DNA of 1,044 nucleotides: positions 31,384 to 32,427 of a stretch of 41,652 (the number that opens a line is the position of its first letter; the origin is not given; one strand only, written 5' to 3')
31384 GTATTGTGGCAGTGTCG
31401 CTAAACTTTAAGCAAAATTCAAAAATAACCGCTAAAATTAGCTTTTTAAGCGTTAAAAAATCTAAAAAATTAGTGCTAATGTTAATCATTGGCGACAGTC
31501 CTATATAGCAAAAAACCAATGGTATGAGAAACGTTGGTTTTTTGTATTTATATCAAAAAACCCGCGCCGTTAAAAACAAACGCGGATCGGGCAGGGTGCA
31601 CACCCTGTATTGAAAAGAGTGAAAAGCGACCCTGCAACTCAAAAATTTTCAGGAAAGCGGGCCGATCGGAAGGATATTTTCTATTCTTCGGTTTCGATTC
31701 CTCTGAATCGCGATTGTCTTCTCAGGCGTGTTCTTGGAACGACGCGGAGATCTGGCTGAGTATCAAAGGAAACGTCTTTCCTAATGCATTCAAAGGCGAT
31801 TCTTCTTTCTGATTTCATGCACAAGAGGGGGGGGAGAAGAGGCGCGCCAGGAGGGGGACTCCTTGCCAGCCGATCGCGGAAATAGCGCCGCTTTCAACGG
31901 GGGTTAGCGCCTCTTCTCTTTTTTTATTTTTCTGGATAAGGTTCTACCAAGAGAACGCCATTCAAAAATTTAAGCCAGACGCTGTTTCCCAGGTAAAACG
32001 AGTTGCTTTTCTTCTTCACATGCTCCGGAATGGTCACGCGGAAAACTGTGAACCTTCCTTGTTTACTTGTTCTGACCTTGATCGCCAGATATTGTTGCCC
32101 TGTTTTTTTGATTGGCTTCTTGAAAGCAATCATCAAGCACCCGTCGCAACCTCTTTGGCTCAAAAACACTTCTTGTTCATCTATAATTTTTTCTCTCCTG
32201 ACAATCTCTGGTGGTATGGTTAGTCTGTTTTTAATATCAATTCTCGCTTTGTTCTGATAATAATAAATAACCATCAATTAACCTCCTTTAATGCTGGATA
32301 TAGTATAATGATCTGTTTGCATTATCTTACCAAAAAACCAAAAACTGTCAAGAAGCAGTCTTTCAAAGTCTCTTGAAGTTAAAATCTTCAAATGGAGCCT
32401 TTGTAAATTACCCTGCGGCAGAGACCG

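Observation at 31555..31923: ~370-nt GC-rich, ORF-poor, hairpin-dense island: candidate novel structured RNA following an orphan MraZ-like gene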

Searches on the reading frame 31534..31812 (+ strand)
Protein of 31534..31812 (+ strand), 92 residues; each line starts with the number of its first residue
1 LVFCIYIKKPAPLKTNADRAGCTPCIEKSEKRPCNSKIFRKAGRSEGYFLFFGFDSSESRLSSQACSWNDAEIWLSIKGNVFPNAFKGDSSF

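Call 10: search_protein_families(library=pfam, proteins=[window:31534-31812:+], max_evalue=0.1)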
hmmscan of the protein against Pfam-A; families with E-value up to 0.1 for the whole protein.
window:31534-31812:+ (92 aa): 0 families

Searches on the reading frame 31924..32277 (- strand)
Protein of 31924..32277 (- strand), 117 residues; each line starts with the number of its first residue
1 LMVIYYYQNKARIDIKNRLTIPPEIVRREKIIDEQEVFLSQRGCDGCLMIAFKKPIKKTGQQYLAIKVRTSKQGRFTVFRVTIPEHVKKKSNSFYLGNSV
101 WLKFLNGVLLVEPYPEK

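Call 10: search_protein_families(library=pfam, proteins=[window:31924-32277:-], max_evalue=0.1)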
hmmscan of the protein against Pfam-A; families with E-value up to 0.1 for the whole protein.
window:31924-32277:- (117 aa): 0 families

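Call 11: find_related_loci(query=window:31924-32277:-, collection=genome_contigs, flank=4000)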
Query window:31924-32277:- (117 aa) in genome_contigs; peptide patterns used: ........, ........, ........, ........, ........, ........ (x = any residue, [..] = any of these).
78 stretches matched a pattern, but none encodes a relative of the query by tblastn (E <= 1e-3).

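Call 12: find_homologous_proteins(query=window:31924-32277:-)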
Query window:31924-32277:- (117 aa): 1 proteins with E <= 0.001 among 4 candidates.
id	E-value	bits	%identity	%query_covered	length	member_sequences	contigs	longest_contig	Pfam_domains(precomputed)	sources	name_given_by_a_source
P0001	3.0e-71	255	100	99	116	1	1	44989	-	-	-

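Call 17: find_encoding_contigs(protein=P0001, flank=10000)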
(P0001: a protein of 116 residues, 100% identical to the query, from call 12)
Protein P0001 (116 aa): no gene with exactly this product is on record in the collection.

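Call 27: search_protein_families(library=pfam, proteins=[window:31924-32277:-], max_evalue=10)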
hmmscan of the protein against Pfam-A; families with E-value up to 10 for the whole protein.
window:31924-32277:- (117 aa): 0 families

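Call 28: search_protein_families(library=ncbifam, proteins=[window:31924-32277:-], max_evalue=10)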
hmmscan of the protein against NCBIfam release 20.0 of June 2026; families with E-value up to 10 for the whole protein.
window:31924-32277:- (117 aa): 2 families
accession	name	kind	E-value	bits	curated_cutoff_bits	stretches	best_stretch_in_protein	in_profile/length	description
TIGR00242.1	TIGR00242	equivalog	0.0076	16.2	98.35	1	10-76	7-69/144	division/cell wall cluster transcriptional repressor MraZ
NF041425.1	OS_HP2_seleno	subfamily_domain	0.12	12.7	100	1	43-78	39-73/98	OS_HP2 family (seleno)protein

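Call 38: predict_structure(protein=window:31924-32277:-)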
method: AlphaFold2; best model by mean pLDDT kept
length: 117 residues; sequences in the alignment: 1
mean_pLDDT: 42.0   pTM: 0.32
mean pLDDT of the five models: 42.0, 35.9, 35.2, 35.0, 32.7
residues with pLDDT >= 90: 0; 70-90: 0; 50-70: 34; < 50: 83
segments of 3 or more residues with pLDDT < 50: 1-61, 69-78, 105-108
pLDDT, mean of each block of 10 residues (from residue 1): 25 29 39 34 38 41 50 46 53 55 49 47
secondary structure, 60 per line:
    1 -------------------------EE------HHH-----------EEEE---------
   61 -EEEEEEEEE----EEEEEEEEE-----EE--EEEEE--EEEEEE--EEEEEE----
elements in order: E48-51 E62-70 E75-83 E93-97 E100-105 E108-113

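Call 39: search_protein_representatives(protein=window:31924-32277:-)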
Query: 117 residues. Proteins with E-value up to 0.001 (for the whole library): 8; up to 1e-10: 1; up to 1e-30: 1. The best 8 are listed.
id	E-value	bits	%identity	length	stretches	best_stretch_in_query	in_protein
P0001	9.4e-72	254.7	100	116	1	2-117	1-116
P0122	3.9e-09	53.0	45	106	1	11-102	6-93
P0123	2.9e-08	50.2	32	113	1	3-107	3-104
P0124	1.0e-07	48.5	36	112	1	9-105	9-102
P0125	1.8e-07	47.7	31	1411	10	44-80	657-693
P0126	1.1e-05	41.9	-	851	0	-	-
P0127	3.7e-05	40.2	32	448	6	73-111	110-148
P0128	9.9e-04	35.6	31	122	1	12-103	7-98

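Call 42: find_related_loci(query=A3, collection=viral_contigs, flank=3000)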
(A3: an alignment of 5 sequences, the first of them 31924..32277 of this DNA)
Query A3 (117 aa) in viral_contigs; peptide patterns used: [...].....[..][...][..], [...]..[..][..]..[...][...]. (x = any residue, [..] = any of these).
31 stretches matched a pattern, but none encodes a relative of the query by tblastn (E <= 1e-3).

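Call 43: find_homologous_proteins(query=A3, max_evalue=0.01)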
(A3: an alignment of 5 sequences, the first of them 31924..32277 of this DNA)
Query A3 (5 sequences) (117 aa, profile of the alignment): 25 proteins with E <= 0.01 among 344 candidates.
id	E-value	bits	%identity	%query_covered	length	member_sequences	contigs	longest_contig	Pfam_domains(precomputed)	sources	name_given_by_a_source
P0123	9.8e-47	175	32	98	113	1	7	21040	-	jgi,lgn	-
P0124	1.7e-43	165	35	91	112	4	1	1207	PF02381.24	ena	-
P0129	2.6e-42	161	36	99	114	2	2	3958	PF02381.24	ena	-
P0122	2.2e-41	158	40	88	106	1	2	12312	-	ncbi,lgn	-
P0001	8.0e-41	156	100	99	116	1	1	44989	-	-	-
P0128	6.8e-40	153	31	77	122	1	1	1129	-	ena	-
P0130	2.6e-35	138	33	83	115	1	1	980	PF02381.24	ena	-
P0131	3.0e-35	138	33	100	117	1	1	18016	PF02381.24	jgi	-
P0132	1.7e-34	136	30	97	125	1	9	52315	PF02381.24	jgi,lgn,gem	-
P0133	3.4e-34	135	33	98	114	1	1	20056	PF02381.24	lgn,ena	-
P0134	7.5e-34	134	40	77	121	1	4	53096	PF02381.24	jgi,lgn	-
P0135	1.2e-30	123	31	91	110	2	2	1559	PF02381.24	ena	-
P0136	9.4e-18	82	25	96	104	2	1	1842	PF02381.24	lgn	-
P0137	2.3e-17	81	37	75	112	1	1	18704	PF02381.24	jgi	jgi:DNA-binding transcriptional regulator/RsmH inhibitor MraZ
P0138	4.0e-17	80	28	96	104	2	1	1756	PF02381.24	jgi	-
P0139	5.0e-17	80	36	75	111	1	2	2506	PF02381.24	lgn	-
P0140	9.7e-17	79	31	92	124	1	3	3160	PF02381.24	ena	-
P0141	5.8e-16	76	32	77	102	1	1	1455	PF02381.24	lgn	-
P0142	6.8e-16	76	33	83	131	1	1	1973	PF02381.24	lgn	-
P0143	1.3e-15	75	32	90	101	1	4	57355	PF02381.24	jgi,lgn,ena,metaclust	metaclust:\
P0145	1.5e-12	65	29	75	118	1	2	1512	PF02381.24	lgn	-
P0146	3.9e-11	61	31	88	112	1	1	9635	PF02381.24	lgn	-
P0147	4.7e-11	60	26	79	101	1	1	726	PF02381.24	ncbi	-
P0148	2.7e-9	55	37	23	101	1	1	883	PF02381.24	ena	-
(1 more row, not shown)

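Call 44: find_encoding_contigs(protein=P0122, flank=4000, max_places=3)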
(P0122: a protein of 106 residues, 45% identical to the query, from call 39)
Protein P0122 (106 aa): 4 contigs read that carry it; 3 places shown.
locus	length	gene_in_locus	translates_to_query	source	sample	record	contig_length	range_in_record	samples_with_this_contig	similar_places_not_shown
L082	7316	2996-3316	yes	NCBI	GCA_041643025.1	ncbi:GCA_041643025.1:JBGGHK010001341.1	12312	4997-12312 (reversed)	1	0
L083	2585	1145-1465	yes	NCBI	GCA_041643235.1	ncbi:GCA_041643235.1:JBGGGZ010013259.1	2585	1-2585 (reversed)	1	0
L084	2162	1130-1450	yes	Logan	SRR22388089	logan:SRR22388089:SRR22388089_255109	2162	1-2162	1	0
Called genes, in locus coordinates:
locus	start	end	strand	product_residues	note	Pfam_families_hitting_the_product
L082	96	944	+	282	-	PF00763:THF_DHG_CYH, PF02882:THF_DHG_CYH_C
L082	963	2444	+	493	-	PF02934:GatB_N, PF02637:GatB_Yqey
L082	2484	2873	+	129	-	-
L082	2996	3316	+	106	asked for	-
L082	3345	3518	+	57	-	-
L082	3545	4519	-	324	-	PF01745:IPT, PF01715:IPPT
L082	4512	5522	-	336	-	PF00919:UPF0004, PF04055:Radical_SAM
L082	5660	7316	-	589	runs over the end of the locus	PF07973:tRNA_SAD, PF00587:tRNA-synt_2b, PF03129:HGTP_anticodon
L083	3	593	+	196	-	?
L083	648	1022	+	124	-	-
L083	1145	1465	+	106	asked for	-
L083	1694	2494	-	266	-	PF01715:IPPT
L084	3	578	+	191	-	?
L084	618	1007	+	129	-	-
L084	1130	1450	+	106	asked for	-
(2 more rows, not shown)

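Call 45: find_encoding_contigs(protein=P0123, flank=4000, max_places=4)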
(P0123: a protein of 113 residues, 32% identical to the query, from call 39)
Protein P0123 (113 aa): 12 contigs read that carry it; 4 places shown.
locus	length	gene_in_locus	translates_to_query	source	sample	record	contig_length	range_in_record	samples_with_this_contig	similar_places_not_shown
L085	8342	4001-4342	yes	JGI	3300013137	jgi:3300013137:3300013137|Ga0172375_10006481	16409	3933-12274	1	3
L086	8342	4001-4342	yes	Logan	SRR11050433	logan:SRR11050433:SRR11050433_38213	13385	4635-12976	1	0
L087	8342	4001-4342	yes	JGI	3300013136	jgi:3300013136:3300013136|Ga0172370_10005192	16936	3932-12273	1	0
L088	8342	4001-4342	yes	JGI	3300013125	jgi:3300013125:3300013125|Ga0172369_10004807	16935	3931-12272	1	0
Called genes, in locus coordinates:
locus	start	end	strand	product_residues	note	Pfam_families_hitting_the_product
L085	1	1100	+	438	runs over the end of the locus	PF00464:SHMT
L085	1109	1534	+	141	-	PF00692:dUTPase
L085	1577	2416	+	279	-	PF00763:THF_DHG_CYH, PF02882:THF_DHG_CYH_C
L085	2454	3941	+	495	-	PF02934:GatB_N, PF02637:GatB_Yqey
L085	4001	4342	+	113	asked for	-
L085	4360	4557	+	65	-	-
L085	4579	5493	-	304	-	PF01745:IPT, PF01715:IPPT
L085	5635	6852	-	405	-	PF00919:UPF0004, PF04055:Radical_SAM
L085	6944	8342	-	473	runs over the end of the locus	PF02366:PMT, PF16192:PMT_4TMC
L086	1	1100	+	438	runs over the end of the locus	PF00464:SHMT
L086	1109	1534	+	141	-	PF00692:dUTPase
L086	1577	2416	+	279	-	PF00763:THF_DHG_CYH, PF02882:THF_DHG_CYH_C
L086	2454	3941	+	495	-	PF02934:GatB_N, PF02637:GatB_Yqey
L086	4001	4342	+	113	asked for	-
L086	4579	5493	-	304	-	PF01745:IPT, PF01715:IPPT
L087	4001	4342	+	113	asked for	-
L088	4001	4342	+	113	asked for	-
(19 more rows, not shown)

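Call 46: find_encoding_contigs(protein=P0134, flank=4000, max_places=3)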
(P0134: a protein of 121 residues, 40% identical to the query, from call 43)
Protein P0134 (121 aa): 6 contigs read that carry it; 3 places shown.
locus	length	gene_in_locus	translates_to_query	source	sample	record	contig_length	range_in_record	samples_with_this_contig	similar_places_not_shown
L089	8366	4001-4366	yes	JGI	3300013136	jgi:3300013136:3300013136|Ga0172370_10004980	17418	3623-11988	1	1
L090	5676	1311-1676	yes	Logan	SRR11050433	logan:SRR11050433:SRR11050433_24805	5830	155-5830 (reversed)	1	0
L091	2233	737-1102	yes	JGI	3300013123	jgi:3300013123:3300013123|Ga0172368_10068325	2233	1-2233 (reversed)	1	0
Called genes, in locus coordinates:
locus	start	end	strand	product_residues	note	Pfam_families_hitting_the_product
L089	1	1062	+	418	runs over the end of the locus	PF00464:SHMT, PF00155:Aminotran_1_2 (weak)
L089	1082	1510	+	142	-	PF00692:dUTPase, PF22769:DCD (weak)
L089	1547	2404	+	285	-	PF00763:THF_DHG_CYH, PF02882:THF_DHG_CYH_C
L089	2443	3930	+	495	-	PF02934:GatB_N, PF02637:GatB_Yqey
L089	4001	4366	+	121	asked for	PF02381:MraZ (faint)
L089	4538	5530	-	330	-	PF01715:IPPT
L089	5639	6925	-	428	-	PF00919:UPF0004, PF04055:Radical_SAM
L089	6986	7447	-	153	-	PF10648:Gmad2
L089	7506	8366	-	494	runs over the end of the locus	PF02366:PMT, PF16192:PMT_4TMC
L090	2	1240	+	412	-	?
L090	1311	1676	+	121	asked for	PF02381:MraZ (faint)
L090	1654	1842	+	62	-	-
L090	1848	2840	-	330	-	PF01715:IPPT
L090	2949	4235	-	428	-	PF00919:UPF0004, PF04055:Radical_SAM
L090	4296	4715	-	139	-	PF10648:Gmad2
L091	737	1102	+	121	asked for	PF02381:MraZ (faint)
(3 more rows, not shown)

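Call 48: find_encoding_contigs(protein=P0131, flank=3000, max_places=2)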
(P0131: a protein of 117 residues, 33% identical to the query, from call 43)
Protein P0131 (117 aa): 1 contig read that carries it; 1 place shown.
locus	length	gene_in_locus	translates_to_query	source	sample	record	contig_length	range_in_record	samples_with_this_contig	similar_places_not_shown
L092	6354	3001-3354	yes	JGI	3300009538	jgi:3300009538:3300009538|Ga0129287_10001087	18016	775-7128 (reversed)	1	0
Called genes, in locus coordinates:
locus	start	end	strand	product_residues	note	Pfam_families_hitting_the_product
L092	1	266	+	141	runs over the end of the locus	PF00692:dUTPase, PF22769:DCD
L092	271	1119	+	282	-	PF00763:THF_DHG_CYH, PF02882:THF_DHG_CYH_C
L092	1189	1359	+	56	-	-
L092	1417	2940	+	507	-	PF02934:GatB_N, PF02637:GatB_Yqey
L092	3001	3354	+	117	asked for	PF02381:MraZ (faint)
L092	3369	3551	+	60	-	-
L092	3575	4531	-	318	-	PF01715:IPPT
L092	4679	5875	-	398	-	PF00919:UPF0004, PF04055:Radical_SAM, PF01938:TRAM (faint)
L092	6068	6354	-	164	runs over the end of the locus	PF10648:Gmad2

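Call 49: find_encoding_contigs(protein=P0132, flank=3000, max_places=2)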
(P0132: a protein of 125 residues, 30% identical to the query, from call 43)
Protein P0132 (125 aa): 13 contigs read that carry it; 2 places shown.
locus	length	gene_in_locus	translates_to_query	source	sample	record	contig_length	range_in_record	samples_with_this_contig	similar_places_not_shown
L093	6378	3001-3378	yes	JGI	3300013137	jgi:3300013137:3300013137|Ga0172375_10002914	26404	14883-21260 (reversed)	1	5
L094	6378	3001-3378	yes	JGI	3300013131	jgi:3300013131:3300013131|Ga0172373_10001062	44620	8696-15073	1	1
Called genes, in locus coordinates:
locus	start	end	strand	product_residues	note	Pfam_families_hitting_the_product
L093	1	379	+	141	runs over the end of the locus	PF00692:dUTPase, PF22769:DCD (weak)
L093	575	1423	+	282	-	PF00763:THF_DHG_CYH, PF02882:THF_DHG_CYH_C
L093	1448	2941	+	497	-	PF02934:GatB_N, PF02637:GatB_Yqey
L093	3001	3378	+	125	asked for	PF02381:MraZ (faint)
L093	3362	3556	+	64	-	-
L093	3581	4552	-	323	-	PF01745:IPT (faint), PF01715:IPPT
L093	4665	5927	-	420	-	PF00919:UPF0004, PF04055:Radical_SAM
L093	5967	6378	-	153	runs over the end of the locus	PF10648:Gmad2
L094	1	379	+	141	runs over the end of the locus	PF00692:dUTPase, PF22769:DCD (weak)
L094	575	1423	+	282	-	PF00763:THF_DHG_CYH, PF02882:THF_DHG_CYH_C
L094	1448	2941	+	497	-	PF02934:GatB_N, PF02637:GatB_Yqey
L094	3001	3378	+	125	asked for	PF02381:MraZ (faint)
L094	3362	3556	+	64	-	-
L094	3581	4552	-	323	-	PF01745:IPT (faint), PF01715:IPPT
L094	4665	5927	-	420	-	PF00919:UPF0004, PF04055:Radical_SAM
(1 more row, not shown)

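Call 50: find_encoding_contigs(protein=P0133, flank=3000, max_places=2)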
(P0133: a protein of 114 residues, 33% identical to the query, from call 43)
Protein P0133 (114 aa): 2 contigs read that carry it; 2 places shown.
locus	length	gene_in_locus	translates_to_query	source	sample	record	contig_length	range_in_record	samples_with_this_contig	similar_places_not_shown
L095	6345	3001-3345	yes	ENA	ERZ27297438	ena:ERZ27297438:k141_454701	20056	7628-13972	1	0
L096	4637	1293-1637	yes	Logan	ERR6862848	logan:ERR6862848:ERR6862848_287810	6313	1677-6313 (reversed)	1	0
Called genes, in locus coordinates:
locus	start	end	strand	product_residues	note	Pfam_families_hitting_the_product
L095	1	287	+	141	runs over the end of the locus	PF00692:dUTPase, PF22769:DCD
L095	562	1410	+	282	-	PF00763:THF_DHG_CYH, PF02882:THF_DHG_CYH_C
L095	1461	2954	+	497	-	PF02934:GatB_N, PF02637:GatB_Yqey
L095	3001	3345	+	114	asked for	PF02381:MraZ (faint)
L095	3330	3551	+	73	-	-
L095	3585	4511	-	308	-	PF01745:IPT, PF01715:IPPT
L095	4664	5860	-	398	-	PF00919:UPF0004, PF04055:Radical_SAM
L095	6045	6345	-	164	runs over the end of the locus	PF10648:Gmad2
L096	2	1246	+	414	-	?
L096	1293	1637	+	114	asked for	PF02381:MraZ (faint)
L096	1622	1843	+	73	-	-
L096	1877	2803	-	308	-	PF01745:IPT, PF01715:IPPT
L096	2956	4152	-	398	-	PF00919:UPF0004, PF04055:Radical_SAM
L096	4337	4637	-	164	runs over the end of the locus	PF10648:Gmad2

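Call 56: search_protein_families(library=phrogs, proteins=[window:31924-32277:-], max_evalue=1)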
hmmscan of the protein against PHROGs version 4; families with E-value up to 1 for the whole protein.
window:31924-32277:- (117 aa): 0 families

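Call 57: search_protein_families(library=padloc, proteins=[window:31924-32277:-], max_evalue=1)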
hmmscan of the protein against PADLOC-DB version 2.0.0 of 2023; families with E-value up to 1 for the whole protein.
window:31924-32277:- (117 aa): 0 families

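Call 72: search_solved_structures(query=A5, max_evalue=1)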
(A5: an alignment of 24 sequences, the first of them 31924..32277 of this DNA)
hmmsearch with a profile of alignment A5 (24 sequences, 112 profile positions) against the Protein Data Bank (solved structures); distinct sequences matched with E-value up to 1: 5.
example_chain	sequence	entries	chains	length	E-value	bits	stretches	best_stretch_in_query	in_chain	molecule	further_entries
9qlr_J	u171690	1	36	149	7.8e-06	29.3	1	1-108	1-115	Transcriptional regulator MraZ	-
9qlg_A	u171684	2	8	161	1.2e-05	28.6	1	1-108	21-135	Transcriptional regulator MraZ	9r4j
9sx6_A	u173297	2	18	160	1.2e-05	28.6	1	1-108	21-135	Transcriptional regulator MraZ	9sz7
1n0e_A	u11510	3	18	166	5.2e-05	26.6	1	1-109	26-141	Protein mraZ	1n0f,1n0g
7xi6_A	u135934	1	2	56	0.29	14.6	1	11-49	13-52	C56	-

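Call 73: search_protein_families(library=pfam, alignment_id=A5, max_evalue=0.01)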
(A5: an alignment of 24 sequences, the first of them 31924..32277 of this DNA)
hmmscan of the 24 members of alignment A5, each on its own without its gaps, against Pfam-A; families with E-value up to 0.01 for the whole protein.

A. member 1, window:31924-32277:- (117 aa): 0 families

B. families by the number of members that match (of 24 scanned): 3 families
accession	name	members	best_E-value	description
PF02381.23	MraZ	23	1.6e-14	MraZ protein, putative antitoxin-like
PF04014.23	MazE_antitoxin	3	0.0015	Antidote-toxin recognition MazE, bacterial antitoxin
PF02406.22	MmoB_DmpM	1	0.0051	MmoB/DmpM family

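Call 78: predict_structure(alignment_id=A5)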
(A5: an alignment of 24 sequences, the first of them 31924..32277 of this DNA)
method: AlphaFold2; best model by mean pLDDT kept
length: 117 residues; sequences in the alignment: 24
mean_pLDDT: 87.9   pTM: 0.78
mean pLDDT of the five models: 87.9, 87.8, 87.5, 83.1, 80.5
residues with pLDDT >= 90: 77; 70-90: 29; 50-70: 10; < 50: 1
segments of 3 or more residues with pLDDT < 50: none
pLDDT, mean of each block of 10 residues (from residue 1): 72 94 93 94 85 78 91 92 92 88 91 83
secondary structure, 60 per line:
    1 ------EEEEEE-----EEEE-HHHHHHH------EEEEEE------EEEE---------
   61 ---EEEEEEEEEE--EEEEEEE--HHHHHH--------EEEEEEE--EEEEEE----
elements in order: E7-12 E18-21 H23-29 E36-41 E48-51 E64-73 E76-82 H85-90 E99-105 E108-113

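Call 81: fold_search(model_id=the predicted structure, library=pdb)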
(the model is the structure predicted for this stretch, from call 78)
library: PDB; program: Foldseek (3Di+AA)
matches with E <= 10: 891; with E <= 0.001: 0
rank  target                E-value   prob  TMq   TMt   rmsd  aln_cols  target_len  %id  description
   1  9sz7_K                2.0e-03  1.00  0.66  0.62   2.9       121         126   17  CryoEM structure of MraZ in complex with 4 box promoter from Mycoplasma genitalium (released 2026-02-04)
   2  8ftm_B                9.4e-03  0.99  0.39  0.09   7.3       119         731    9  Setx-ssRNA-ADP-SO4 complex (released 2023-10-25)
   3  8fth                  1.6e-02  0.98  0.42  0.06   7.1       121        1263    9  Chaetomium thermophilum SETX - NPPC internal deletion (released 2023-10-25)
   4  8ftm_A                1.8e-02  0.95  0.37  0.09   7.9       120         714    9  Setx-ssRNA-ADP-SO4 complex (released 2023-10-25)
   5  2glw_MODEL_1_A        5.3e-02  0.97  0.43  0.52  11.3       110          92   14  The solution structure of PHS018 from pyrococcus horikoshii (released 2006-12-05)
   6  6fas_A                5.3e-02  0.91  0.44  0.46   7.0       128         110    8  Crystal structure of VAL1 B3 domain in complex with cognate DNA (released 2018-04-18)
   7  6j9a_A                1.3e-01  0.95  0.50  0.54   4.2       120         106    9  Crystal structure of Arabidopsis thaliana VAL1 in complex with FLC DNA fragment (released 2019-05-29)
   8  6j9c_D                2.0e-01  0.84  0.47  0.48   5.5       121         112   11  Crystal structure of Arabidopsis thaliana transcription factor LEC2-DNA complex (released 2019-05-29)
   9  3tgo_D                2.5e-01  0.21  0.23  0.16  12.2        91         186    9  Crystal structure of the E. coli BamCD complex (released 2011-09-28)
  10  5yzy_C                2.7e-01  0.69  0.45  0.47   6.7       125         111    9  AtVAL1 B3 domain in complex with 13bp-DNA (released 2018-05-02)
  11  5mzn                  2.7e-01  0.54  0.38  0.09   7.8       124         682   10  Helicase Sen1 (released 2017-04-19)
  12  7w1c_B                2.7e-01  0.38  0.29  0.08   8.5       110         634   14  Crystal structure of Klebsiella pneumoniae K1 capsule-specific polysaccharide lyase in a P1 crystal form (released 2022-05-18)
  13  2g6x_D                2.7e-01  0.08  0.17  0.11  13.9       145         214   10  Crystal structure of a novel green fluorescent protein from marine copepod Pontellina plumata (released 2006-03-28)
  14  3tgo_C                3.0e-01  0.20  0.25  0.18  13.0       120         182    6  Crystal structure of the E. coli BamCD complex (released 2011-09-28)
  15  7et6_D                3.1e-01  0.54  0.38  0.40   5.3       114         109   12  Crystal structure of Arabidopsis TEM1 B3-DNA complex (released 2021-09-15)
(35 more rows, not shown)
